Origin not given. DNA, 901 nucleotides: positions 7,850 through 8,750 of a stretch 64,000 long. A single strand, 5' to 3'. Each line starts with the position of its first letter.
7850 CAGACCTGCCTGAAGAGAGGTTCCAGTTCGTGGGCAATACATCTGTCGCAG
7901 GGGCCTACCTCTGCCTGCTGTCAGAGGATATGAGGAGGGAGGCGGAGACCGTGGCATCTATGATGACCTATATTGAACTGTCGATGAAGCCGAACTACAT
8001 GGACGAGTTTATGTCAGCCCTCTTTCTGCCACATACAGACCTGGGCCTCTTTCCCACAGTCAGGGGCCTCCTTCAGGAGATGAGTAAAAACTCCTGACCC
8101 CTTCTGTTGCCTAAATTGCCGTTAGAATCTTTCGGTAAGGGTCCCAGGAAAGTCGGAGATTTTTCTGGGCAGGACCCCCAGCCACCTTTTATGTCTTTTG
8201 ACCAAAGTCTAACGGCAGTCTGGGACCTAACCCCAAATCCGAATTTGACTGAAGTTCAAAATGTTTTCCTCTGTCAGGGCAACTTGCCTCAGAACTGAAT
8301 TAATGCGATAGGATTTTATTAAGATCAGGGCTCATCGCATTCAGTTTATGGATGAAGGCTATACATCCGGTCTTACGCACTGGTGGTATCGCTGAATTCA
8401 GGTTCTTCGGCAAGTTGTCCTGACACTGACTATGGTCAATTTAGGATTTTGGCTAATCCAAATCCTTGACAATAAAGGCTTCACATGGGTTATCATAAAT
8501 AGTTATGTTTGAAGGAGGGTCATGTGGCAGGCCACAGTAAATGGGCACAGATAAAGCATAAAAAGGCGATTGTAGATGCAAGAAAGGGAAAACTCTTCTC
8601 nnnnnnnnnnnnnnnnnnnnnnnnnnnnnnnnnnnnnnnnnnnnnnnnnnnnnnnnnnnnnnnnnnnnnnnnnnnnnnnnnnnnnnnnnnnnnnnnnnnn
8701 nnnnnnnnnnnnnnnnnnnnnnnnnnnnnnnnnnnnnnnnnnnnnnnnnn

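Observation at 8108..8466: Locus B: nested long-range inverted repeats and a segment bounded by 22-nt inverted repeats, within a 426-nt gap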

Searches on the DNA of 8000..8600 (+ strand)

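Call 10: search_rna_families(source=window, start=8000, end=8600, threshold=evalue, max_evalue=10)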
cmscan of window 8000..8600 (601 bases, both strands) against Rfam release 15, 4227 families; matches with E-value up to 10: 1.
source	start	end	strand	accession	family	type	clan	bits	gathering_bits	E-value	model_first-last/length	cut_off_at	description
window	8536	8600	+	RF01676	P31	Gene; sRNA;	-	17.8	40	0.9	1-82/82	no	Pseudomonas sRNA P31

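Call 35: build_rna_model(alignment_id=A5)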
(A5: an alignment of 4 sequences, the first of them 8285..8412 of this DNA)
Model R1 built from alignment A5 (4 sequences, 130 columns); structure: RNAalifold consensus.
model positions 129; base pairs 21; branch points 0; effective number of sequences 1.89; information 0.59 bits per position. Calibrated on 0.2 Mb of random sequence (short: E-values are rough).
structure used (alignment columns):
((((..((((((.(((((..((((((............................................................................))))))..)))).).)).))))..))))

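Call 36: search_with_rna_model(model_id=R1, source=window, filters=off, max_evalue=10)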
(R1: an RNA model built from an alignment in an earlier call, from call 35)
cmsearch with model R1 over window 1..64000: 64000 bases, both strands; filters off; matches with E-value up to 10: 16.
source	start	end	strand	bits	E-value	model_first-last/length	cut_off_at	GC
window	48128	48255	+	132.6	1.2e-31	1-129/129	no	0.38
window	29263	29389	+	132.2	1.5e-31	1-129/129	no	0.37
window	8285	8412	+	118.5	4.6e-28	1-129/129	no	0.44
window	29263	29389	-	25.9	0.0002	1-129/129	no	0.37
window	8285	8412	-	16.2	0.059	1-129/129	no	0.44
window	233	276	+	11.5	0.97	1-129/129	no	0.55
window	22622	22687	-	9.6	2.9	1-129/129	no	0.58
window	29031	29053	+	9.1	3.8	80-102/129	no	0.48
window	53603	53654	-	8.8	4.6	1-129/129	no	0.56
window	12630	12658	+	8.7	4.8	1-129/129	no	0.59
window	47999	48023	+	8.6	5.3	1-129/129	no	0.32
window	48128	48255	-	8.6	5.4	1-129/129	no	0.38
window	27262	27297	+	8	7.3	1-129/129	no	0.58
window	1531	1648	+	8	7.4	1-129/129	no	0.42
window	4859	4903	+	7.9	7.8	1-129/129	no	0.27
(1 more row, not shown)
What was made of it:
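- Three cores lie in the window: 8285-8412, 29263-29389 and 48128-48255, scoring 118-133 bits (call 36).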

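Call 37: search_with_rna_model(model_id=R1, sources=[L001, L002, L003, L004, L005], filters=off, max_evalue=10)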
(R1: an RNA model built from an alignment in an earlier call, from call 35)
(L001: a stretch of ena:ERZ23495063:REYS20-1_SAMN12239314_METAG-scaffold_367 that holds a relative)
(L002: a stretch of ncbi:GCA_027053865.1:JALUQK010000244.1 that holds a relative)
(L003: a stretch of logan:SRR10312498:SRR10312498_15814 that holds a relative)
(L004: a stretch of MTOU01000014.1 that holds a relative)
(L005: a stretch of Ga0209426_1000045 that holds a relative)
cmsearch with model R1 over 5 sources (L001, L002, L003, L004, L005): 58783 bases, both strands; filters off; matches with E-value up to 10: 27.
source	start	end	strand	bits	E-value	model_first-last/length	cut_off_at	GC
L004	4957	5085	+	137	8.2e-33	1-129/129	no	0.41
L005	1647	1775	+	137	8.2e-33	1-129/129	no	0.41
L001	9762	9889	+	118.5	4.3e-28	1-129/129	no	0.44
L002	4338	4465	+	118.5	4.3e-28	1-129/129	no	0.44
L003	3592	3719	+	118.5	4.3e-28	1-129/129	no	0.44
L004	4957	5085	-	22.7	0.0012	1-129/129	no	0.41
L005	1647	1775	-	22.7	0.0012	1-129/129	no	0.41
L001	9762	9889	-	16.2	0.054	1-129/129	no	0.44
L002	4338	4465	-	16.2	0.054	1-129/129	no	0.44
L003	3592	3719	-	16.2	0.054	1-129/129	no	0.44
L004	5648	5684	+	11.6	0.83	1-129/129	no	0.49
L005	2338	2374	+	11.6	0.83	1-129/129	no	0.49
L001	1710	1753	+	11.5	0.89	1-129/129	no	0.55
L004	2075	2126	-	9.1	3.6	1-129/129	no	0.37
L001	14107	14135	+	8.7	4.4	1-129/129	no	0.59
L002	8683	8711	+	8.7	4.4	1-129/129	no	0.59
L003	7937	7965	+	8.7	4.4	1-129/129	no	0.59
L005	5192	5228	+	8.1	6.5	1-129/129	no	0.59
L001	3008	3125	+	8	6.8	1-129/129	no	0.42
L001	6336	6380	+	7.9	7.2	1-129/129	no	0.27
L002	912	956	+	7.9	7.2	1-129/129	no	0.27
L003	166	210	+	7.9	7.2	1-129/129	no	0.27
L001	19720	19762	-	7.7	8.3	1-129/129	no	0.49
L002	14296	14338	-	7.7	8.3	1-129/129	no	0.49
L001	12915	12933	+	7.5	9.3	1-129/129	no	0.47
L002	7491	7509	+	7.5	9.3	1-129/129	no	0.47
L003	6745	6763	+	7.5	9.3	1-129/129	no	0.47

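Call 42: search_with_rna_model(model_id=R1, sources=[L006, L007, L008, L010], filters=off, max_evalue=1)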
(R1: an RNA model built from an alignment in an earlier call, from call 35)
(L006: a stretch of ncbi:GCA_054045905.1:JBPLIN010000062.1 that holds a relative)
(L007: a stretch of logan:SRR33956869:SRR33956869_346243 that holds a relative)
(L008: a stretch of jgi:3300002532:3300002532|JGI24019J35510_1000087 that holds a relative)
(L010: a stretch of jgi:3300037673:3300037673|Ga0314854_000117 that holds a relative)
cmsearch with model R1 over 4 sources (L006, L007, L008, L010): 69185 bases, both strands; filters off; matches with E-value up to 1: 5.
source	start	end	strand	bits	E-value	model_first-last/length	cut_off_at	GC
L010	3198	3320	+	45.5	2.2e-09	1-129/129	no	0.31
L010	1482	1583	-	15.7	0.085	1-129/129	no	0.35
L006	8296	8332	+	13.5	0.32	1-129/129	no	0.22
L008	5259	5328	+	12.8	0.47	32-102/129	no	0.31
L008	2130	2274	+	11.8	0.85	1-129/129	no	0.42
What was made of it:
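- One diverged core lies in a third lineage (L010:3198-3320, 45.5 bits with a model that did not include it, call 42).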

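Call 61: search_with_rna_model(model_id=R1, sources=[L012, L013, L014], filters=off, max_evalue=1)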
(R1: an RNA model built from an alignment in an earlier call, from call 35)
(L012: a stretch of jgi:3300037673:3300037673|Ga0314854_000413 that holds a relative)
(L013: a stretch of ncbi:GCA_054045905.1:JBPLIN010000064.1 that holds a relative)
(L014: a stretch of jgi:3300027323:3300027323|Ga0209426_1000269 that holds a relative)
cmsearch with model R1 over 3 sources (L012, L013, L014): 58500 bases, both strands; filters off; matches with E-value up to 1: 1.
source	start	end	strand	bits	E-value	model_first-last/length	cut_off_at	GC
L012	5824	5924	+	12.5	0.49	14-116/129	no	0.25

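Call 73: search_with_rna_model(model_id=R1, sources=[L015, L016, L017, L009, L011], filters=off, max_evalue=1)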
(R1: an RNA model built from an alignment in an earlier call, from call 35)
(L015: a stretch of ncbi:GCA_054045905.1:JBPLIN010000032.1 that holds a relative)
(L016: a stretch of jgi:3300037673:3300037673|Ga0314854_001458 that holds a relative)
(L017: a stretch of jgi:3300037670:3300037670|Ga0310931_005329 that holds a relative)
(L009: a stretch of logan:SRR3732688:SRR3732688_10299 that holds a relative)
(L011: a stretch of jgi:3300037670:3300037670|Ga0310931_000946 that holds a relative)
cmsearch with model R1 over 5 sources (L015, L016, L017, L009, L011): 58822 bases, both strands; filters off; matches with E-value up to 1: 6.
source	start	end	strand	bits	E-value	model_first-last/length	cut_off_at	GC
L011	3198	3320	+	45.5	1.8e-09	1-129/129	no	0.31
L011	1482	1583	-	15.7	0.072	1-129/129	no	0.35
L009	5259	5328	+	12.8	0.4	32-102/129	no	0.31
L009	2130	2274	+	11.8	0.73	1-129/129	no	0.42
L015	8723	8748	+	11.7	0.79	1-129/129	no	0.31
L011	9926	10048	+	11.3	0.98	1-129/129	no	0.34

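Call 75: search_with_rna_model(model_id=R1, sources=[window, L004, L010], max_evalue=0.000001, make_alignment=true, show_alignments=5)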
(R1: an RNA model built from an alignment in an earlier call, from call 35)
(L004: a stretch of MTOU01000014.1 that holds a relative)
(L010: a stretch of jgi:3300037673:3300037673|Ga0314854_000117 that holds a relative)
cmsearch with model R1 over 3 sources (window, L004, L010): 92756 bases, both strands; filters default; matches with E-value up to 0.000001: 5.
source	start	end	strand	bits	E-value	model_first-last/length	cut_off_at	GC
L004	4957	5085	+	136.9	1.3e-32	1-129/129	no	0.41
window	48128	48255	+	132.6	1.7e-31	1-129/129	no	0.38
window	29263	29389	+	132.2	2.1e-31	1-129/129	no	0.37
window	8285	8412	+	118.5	6.7e-28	1-129/129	no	0.44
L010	3198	3320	+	45.5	2.9e-09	1-129/129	no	0.31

Alignment A7: 5 matches aligned to the model, 130 columns, each read 5' to 3' on its own strand. Consensus structure (alignment columns), stored with it:
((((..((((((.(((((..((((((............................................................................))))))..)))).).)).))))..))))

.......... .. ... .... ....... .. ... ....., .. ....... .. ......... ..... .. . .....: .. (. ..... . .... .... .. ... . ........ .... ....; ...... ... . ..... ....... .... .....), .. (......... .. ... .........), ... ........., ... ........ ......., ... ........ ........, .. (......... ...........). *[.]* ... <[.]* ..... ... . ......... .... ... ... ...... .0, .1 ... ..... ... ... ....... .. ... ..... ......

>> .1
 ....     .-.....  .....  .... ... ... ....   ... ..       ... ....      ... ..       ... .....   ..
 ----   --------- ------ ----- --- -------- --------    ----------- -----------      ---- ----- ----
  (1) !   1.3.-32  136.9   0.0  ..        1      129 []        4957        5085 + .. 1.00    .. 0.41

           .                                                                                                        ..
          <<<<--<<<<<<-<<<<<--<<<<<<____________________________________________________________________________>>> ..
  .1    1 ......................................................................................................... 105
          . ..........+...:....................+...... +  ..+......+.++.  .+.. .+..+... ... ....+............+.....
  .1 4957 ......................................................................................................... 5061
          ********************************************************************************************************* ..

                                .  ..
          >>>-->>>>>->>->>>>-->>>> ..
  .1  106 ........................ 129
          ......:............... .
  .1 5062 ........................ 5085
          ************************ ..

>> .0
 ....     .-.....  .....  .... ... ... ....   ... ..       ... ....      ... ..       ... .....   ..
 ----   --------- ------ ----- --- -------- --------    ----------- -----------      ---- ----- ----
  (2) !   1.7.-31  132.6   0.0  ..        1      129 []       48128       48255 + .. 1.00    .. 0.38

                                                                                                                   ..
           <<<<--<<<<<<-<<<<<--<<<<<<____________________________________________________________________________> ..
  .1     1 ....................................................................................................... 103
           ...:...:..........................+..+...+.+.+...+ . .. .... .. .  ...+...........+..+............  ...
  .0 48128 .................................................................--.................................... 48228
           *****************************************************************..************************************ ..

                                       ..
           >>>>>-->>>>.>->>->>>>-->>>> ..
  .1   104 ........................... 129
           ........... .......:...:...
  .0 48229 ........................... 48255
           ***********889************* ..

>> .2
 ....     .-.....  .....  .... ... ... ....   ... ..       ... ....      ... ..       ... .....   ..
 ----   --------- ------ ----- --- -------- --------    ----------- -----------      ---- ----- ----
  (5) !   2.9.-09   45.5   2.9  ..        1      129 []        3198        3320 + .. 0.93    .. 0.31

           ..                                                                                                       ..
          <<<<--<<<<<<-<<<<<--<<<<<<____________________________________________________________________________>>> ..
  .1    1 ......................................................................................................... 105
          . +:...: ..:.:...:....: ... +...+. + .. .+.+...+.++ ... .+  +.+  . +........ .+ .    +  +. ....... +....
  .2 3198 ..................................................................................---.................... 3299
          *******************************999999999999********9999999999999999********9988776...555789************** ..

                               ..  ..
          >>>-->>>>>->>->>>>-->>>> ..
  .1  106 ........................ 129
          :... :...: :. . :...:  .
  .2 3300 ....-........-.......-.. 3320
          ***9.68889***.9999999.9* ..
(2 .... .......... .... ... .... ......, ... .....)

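Call 85: search_with_rna_model(model_id=R1, source=L018, start=10000, end=21035, filters=off, max_evalue=1)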
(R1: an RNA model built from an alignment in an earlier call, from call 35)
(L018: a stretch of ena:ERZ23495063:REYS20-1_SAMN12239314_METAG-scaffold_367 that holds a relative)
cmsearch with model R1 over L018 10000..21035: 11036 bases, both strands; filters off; matches with E-value up to 1: 1.
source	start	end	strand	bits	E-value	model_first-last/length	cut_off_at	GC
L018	11463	11506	-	11.5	0.17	1-129/129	no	0.55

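Call 88: search_dna_similar(query=window:8098-8523:+, collection=plasmids, mode=distant, max_evalue=0.001, max_rows=5)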
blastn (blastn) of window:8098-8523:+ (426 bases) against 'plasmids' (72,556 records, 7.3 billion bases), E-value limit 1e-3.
No match.

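Call 89: search_dna_similar(query=window:8098-8523:+, collection=phages, mode=distant, max_evalue=0.001, max_rows=5)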
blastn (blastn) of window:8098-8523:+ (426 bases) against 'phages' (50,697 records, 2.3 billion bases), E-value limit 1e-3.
No match.
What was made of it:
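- Tried and rejected: BLAST of the spacer against plasmids and phages gave no match (calls 88, 89).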

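Call 94: build_rna_model(alignment_id=A7)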
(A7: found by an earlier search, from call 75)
Model R2 built from alignment A7 (5 sequences, 130 columns); structure: stored with the alignment.
model positions 129; base pairs 21; branch points 0; effective number of sequences 2.19; information 0.59 bits per position. Calibrated on 0.2 Mb of random sequence (short: E-values are rough).
structure used (alignment columns):
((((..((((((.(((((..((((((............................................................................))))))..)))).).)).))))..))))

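Call 95: search_with_rna_model(model_id=R2, sources=[L004, L006, L008, L010, L015, L016], filters=off, max_evalue=1)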
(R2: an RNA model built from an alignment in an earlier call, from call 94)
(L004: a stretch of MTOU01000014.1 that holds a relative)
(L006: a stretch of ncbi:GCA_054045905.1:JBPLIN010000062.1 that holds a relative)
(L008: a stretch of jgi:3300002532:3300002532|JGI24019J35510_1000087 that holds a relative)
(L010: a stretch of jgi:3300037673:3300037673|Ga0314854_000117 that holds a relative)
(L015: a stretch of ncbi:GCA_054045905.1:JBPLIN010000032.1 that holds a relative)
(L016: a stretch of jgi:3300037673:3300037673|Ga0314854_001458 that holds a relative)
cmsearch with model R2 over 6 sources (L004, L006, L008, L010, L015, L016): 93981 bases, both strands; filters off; matches with E-value up to 1: 5.
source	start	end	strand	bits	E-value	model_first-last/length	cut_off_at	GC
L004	4957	5085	+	132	4.6e-25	1-129/129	no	0.41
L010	3198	3320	+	98.5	3.9e-18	1-129/129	no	0.31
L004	4957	5085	-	21.9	0.028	1-129/129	no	0.41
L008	5259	5328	+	15.7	0.54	32-102/129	no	0.31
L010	1482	1583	-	14.6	0.93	1-129/129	no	0.35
